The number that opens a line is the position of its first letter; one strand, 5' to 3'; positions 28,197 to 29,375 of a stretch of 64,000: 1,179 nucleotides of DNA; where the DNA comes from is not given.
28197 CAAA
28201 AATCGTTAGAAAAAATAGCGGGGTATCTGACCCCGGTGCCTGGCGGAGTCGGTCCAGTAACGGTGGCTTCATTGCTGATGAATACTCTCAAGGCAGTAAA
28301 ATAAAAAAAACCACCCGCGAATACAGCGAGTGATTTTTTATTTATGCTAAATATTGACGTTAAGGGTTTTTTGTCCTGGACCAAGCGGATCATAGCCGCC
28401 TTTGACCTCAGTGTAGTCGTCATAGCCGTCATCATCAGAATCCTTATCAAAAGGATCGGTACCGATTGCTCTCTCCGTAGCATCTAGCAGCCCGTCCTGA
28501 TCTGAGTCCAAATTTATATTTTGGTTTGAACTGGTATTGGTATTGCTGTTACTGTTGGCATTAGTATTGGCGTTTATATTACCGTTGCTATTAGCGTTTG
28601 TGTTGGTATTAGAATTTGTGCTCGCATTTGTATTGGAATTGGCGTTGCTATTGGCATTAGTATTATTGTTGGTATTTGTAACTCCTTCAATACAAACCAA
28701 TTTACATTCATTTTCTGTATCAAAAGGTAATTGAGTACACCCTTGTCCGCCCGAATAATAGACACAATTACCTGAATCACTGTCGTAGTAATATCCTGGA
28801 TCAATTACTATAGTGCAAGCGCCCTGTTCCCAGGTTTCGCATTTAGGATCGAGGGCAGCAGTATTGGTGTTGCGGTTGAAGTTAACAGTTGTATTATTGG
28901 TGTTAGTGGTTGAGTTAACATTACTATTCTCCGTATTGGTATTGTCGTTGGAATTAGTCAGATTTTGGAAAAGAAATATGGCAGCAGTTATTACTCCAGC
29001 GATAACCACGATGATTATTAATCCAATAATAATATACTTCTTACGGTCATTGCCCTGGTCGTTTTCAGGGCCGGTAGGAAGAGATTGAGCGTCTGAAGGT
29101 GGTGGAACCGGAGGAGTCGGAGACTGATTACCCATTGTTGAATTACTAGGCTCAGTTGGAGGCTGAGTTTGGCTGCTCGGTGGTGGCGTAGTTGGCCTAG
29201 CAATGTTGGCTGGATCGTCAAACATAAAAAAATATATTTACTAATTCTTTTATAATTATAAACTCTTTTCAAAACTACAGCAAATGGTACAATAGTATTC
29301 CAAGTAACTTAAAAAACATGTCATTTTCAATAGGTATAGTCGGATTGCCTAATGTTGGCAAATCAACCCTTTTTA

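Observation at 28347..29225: Bacterial membrane-anchored protein with a Kunitz/BPTI-like domain and thrombospondin-type-3-like calcium-binding motifs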

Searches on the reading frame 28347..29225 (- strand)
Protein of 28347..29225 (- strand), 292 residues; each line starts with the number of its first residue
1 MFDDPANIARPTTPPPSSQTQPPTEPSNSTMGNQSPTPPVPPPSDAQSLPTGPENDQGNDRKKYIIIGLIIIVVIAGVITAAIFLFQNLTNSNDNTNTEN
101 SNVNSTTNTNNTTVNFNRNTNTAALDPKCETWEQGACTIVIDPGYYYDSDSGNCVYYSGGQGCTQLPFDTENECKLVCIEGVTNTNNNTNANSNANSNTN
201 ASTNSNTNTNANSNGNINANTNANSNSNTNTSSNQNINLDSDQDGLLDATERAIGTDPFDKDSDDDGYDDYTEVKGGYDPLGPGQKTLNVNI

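Call 3: search_protein_families(library=pfam, proteins=[window:28347-29225:-], max_evalue=10)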
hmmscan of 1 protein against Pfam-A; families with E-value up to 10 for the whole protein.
window:28347-29225:- (292 aa): 9 families
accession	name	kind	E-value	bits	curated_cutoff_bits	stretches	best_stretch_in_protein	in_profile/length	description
PF18884.5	TSP3_bac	-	2.1e-05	24.7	25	1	240-260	1-21/22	Bacterial TSP3 repeat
PF00014.29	Kunitz_BPTI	-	0.0014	19.2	21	1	133-178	7-52/53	Kunitz/Bovine pancreatic trypsin inhibitor domain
PF18933.6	PsbP_2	-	0.0043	17.5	27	1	72-112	1-41/184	PsbP-like protein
PF06933.16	SSP160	-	0.0077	15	25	2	167-244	261-341/758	Special lobe-specific silk protein SSP160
PF02182.23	SAD_SRA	-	0.063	13.5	30.7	1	133-163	38-68/148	SAD/SRA domain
PF16118.10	DUF4834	-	0.078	14.3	27.8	1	65-120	11-64/99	Domain of unknown function (DUF4834)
PF13038.11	DUF3899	-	0.21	12.5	23.4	1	64-102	11-50/88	Domain of unknown function (DUF3899)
PF10152.14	CCDC53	-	2.3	9.1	24.6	1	173-240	41-111/147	Subunit CCDC53 of WASH complex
PF19041.5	CBP30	-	4.8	6.9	27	1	192-227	99-134/299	Nuclear cap binding complex subunit CBP30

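Call 9: find_homologous_proteins(query=window:28350-29225:-, max_evalue=0.01)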
Query window:28350-29225:- (292 aa): 114 proteins with E <= 0.01 among 5676 candidates.
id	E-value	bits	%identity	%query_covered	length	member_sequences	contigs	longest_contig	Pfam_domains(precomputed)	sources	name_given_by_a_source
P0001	5.6e-29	119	70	16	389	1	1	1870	PF18884.6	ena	-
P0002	1.1e-22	99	49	26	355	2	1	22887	PF18884.6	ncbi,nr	ncbi:MAG: hypothetical protein Q8O51_02295 [bacterium]|nr:hypothetical protein [bacterium]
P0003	2.2e-22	98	47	19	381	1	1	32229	-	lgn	-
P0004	4.6e-22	97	50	25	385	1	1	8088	-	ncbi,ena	-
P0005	7.6e-22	96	45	19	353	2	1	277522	PF18884.6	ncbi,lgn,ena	-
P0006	3.4e-21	94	46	21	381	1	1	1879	-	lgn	-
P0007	7.0e-21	93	42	21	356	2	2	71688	-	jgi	jgi:hypothetical protein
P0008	1.6e-20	92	40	21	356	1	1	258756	-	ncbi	-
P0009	1.7e-20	92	39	14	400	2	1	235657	-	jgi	-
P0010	2.2e-20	91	45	34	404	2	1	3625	PF18884.6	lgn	-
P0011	7.0e-20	90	48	40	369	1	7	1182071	-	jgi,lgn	jgi:hypothetical protein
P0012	1.5e-19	88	48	33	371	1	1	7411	-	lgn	-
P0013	3.9e-19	87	39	26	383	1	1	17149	-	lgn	-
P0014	5.1e-18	83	45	28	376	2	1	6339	PF18884.6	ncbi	ncbi:MAG: hypothetical protein AAB445_04145, partial [Patescibacteria group bacterium]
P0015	5.8e-17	80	41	38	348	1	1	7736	-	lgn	-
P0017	6.6e-16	77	48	20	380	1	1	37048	PF18884.6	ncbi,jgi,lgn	ncbi:MAG: hypothetical protein WC752_04225 [Patescibacteria group bacterium]|jgi:hypothetical protei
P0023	2.6e-14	71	40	21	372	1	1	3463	PF18884.6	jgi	jgi:hypothetical protein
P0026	2.4e-13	68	46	28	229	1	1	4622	PF18884.6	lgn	-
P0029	3.7e-13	68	39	31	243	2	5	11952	PF18884.6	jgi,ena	-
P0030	5.6e-13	67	43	17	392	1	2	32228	PF17957.8,PF18884.6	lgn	-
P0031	1.5e-12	66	43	28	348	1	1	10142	PF18884.6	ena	-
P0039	1.5e-11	62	46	33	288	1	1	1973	PF18884.6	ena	-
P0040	4.0e-11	61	40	34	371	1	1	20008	PF18884.6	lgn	-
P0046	1.5e-9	56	40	46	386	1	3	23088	PF18884.6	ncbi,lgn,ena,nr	ncbi:MAG: hypothetical protein ABH835_03040 [Patescibacteria group bacterium]|nr:hypothetical protei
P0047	1.7e-9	56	60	16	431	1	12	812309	PF18884.6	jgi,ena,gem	jgi:hypothetical protein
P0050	5.3e-9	54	53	22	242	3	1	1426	PF18884.6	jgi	jgi:hypothetical protein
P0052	8.6e-9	53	42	21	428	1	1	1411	PF18884.6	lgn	-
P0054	2.0e-8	52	51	28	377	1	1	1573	PF18884.6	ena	-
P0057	2.2e-8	52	48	20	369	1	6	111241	PF18884.6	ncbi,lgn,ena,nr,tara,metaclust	ncbi:MAG: hypothetical protein CMI53_05240 [Parcubacteria group bacterium]|nr:hypothetical protein [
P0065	3.7e-7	48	48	17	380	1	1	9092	PF18884.6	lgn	-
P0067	4.7e-7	48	47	37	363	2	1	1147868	PF18884.6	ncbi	ncbi:MAG: hypothetical protein ACOYUK_04595 [Patescibacteria group bacterium]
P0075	1.1e-6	46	47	24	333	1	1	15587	PF18884.6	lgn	-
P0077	2.0e-6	45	44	35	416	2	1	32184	PF18884.6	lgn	-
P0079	6.2e-6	44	56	18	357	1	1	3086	PF18884.6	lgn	-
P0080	6.5e-6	44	41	24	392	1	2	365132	PF18884.6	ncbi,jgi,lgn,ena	ncbi:MAG: hypothetical protein WCV88_02550 [Patescibacteria group bacterium]|jgi:flagellar basal bod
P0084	1.8e-5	42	39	13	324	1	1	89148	PF18884.6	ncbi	-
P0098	2.9e-4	38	56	18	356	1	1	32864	PF18884.6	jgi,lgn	-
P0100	3.7e-4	38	63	15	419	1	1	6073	PF18884.6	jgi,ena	-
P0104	9.0e-4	37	35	25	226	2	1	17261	PF18884.6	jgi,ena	-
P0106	1.2e-3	36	28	24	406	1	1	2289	PF18884.6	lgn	-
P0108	1.5e-3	36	30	32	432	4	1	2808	PF18884.6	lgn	-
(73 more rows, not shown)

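Call 28: find_encoding_contigs(protein=window:28350-29225:-, flank=3000, max_places=4)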
Protein window:28350-29225:- (292 aa): 1 contig read that carries it; 1 place shown.
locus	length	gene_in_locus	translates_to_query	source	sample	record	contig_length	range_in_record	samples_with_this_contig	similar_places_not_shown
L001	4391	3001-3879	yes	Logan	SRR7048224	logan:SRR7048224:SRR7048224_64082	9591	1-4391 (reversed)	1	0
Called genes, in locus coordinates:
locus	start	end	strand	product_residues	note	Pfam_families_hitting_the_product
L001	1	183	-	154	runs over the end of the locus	PF01250:Ribosomal_S6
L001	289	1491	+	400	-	PF01555:N6_N4_Mtase (faint), PF01170:UPF0020, PF13847:Methyltransf_31 (weak)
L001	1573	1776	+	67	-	-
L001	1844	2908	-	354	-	PF01926:MMR_HSR1, PF02421:FeoB_N, PF06071:YchF-GTPase_C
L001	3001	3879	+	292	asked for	-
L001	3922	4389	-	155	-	?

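Call 43: search_protein_families(library=pfam, proteins=[P0001, P0002, P0011, P0015], max_evalue=0.01)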
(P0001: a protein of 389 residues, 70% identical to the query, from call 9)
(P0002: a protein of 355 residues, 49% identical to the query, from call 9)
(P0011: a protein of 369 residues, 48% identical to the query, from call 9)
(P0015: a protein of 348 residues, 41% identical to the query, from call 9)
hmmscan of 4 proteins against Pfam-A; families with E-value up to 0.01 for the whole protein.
P0001 (389 aa): 2 families
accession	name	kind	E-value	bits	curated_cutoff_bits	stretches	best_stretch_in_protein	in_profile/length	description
PF18884.5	TSP3_bac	-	4.9e-08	33.1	25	1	345-365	1-21/22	Bacterial TSP3 repeat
PF01789.22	PsbP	-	0.0023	18.4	23.5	1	119-277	3-153/155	PsbP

P0002 (355 aa): 1 family
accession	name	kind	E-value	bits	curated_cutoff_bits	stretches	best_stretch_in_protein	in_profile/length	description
PF18884.5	TSP3_bac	-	1e-06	28.9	25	1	154-169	1-16/22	Bacterial TSP3 repeat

P0011 (369 aa): 0 families

P0015 (348 aa): 1 family
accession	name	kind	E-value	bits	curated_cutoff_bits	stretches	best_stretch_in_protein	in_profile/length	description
PF18884.5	TSP3_bac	-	0.0052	17.1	25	0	235-250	1-16/22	Bacterial TSP3 repeat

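Call 55: find_encoding_contigs(protein=P0001, flank=3000, max_places=3)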
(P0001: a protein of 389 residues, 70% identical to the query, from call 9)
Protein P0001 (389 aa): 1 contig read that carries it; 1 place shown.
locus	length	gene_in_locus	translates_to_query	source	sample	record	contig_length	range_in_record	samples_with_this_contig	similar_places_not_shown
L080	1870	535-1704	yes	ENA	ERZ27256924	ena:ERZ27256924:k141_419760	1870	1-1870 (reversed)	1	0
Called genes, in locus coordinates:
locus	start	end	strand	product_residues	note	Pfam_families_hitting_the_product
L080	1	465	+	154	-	?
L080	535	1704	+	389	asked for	PF18884:TSP3_bac (faint)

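Call 56: find_encoding_contigs(protein=P0005, flank=4000, max_places=2)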
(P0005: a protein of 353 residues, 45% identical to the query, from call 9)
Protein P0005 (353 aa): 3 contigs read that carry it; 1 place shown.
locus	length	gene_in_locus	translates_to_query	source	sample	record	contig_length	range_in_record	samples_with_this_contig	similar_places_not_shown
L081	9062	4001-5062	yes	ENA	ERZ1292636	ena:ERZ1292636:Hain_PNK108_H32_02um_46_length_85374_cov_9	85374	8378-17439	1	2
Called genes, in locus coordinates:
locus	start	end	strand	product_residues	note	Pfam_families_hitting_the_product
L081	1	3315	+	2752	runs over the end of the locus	PF18895:T4SS_pilin, PF19077:Big_13 (faint), PF13205:Big_5, PF24893:DUF7743 (faint), PF17957:Big_7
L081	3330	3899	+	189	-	-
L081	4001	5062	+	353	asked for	PF18884:TSP3_bac (faint)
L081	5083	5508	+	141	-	PF02130:YbeY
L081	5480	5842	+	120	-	PF01219:DAGK_prokar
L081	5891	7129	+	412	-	PF11104:PilM_2, PF02491:SHS2_FTSA, PF06723:MreB_Mbl, PF14450:FtsA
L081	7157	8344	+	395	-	PF00091:Tubulin, PF12327:FtsZ_C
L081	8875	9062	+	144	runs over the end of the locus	PF22811:Zn_ribbon_NrdR, PF03477:ATP-cone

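Call 64: list_cluster_members(proteins=[P0188, P0192, P0153, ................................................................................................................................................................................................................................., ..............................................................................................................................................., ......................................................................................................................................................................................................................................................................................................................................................, P0118, P0117, P0122, window:28350-29225:-])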
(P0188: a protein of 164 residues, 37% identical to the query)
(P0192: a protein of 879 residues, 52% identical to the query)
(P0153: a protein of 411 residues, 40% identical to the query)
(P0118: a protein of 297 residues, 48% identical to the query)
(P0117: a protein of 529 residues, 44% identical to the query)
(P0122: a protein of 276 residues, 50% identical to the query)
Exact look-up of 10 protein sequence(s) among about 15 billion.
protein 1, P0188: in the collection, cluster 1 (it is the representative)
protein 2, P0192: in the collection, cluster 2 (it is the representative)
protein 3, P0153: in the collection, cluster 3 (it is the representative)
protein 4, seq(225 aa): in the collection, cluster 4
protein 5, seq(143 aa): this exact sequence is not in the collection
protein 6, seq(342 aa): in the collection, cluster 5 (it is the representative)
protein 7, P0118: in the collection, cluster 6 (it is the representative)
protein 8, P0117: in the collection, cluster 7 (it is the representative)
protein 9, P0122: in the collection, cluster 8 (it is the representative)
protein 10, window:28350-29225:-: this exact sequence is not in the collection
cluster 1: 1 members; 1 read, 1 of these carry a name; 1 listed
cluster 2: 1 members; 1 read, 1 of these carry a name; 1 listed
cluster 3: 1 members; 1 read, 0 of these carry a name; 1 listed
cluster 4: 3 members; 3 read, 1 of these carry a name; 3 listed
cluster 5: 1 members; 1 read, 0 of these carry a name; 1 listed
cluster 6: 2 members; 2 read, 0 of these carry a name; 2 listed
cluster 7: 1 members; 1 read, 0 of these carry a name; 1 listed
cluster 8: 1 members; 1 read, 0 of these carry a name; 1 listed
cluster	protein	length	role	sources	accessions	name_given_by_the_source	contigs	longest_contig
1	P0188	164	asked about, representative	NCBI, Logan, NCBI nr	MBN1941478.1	MAG: hypothetical protein JW772_04830 [Candidatus Diapherotrites archaeon] | hypothetical protein [Candidatus Diapherotrites archaeon]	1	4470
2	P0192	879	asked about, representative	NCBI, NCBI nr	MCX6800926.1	MAG: hypothetical protein NTZ73_01945 [Candidatus Diapherotrites archaeon] | hypothetical protein [Candidatus Diapherotrites archaeon]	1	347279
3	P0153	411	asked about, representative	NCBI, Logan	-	-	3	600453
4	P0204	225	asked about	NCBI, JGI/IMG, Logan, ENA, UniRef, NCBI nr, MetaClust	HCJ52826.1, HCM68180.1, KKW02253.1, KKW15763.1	MAG: hypothetical protein A2898_02655 [Candidatus Kerfeldbacteria bacterium ... | Uncharacterized protein n=1 Tax=Candidatus Kerfeldbacteria bacterium ... | MAG: hypothetical protein UY34_C0002G0035 [Parcubacteria group bacterium GW2011_GWA2_48_9]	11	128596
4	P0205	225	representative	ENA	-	-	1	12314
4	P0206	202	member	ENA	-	-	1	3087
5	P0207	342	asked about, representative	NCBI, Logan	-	-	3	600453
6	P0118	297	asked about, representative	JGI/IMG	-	-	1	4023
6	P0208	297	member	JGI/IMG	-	-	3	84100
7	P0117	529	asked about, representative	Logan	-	-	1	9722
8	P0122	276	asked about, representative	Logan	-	-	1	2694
